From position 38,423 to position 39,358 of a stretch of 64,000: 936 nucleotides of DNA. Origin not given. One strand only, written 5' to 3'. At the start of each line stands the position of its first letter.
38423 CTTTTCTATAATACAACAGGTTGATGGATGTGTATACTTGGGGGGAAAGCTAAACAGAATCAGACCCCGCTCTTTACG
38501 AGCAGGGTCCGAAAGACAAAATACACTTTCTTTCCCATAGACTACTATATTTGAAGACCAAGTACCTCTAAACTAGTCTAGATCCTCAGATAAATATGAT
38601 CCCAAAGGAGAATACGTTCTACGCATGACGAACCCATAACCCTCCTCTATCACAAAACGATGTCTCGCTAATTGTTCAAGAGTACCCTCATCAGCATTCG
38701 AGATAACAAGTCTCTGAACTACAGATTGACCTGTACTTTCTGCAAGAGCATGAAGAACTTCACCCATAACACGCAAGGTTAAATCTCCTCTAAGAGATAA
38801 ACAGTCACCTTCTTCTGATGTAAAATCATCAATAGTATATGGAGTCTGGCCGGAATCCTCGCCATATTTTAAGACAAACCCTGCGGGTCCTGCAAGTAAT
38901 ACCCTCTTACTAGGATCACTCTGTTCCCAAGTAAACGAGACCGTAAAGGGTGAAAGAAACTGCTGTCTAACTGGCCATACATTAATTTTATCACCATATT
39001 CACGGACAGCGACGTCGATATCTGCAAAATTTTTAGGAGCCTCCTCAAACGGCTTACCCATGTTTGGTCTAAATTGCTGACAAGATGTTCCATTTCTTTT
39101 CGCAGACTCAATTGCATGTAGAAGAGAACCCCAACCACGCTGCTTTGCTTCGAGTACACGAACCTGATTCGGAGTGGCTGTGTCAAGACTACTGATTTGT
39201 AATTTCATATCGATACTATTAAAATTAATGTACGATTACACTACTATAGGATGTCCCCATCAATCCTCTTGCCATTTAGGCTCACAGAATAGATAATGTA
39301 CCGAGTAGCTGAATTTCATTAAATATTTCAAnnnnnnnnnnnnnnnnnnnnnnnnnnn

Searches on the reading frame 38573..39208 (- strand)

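Call 5: search_protein_families(library=pfam, max_evalue=0.01, proteins=[window:38573-39208:-])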
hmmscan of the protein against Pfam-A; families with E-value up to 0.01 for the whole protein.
window:38573-39208:- (211 aa): 0 families

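Call 8: search_protein_families(library=ncbifam, max_evalue=0.1, proteins=[window:38573-39208:-])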
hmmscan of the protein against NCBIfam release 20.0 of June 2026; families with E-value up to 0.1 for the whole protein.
window:38573-39208:- (211 aa): 1 family
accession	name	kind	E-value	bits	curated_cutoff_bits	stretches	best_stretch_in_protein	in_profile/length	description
TIGR03089.2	TIGR03089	equivalog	0.039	13.8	85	0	48-79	117-148/230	TIGR03089 family protein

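Call 99: search_protein_families(library=phrogs, max_evalue=0.01, proteins=[window:38573-39208:-])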
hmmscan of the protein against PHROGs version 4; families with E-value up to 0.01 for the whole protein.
window:38573-39208:- (211 aa): 0 families
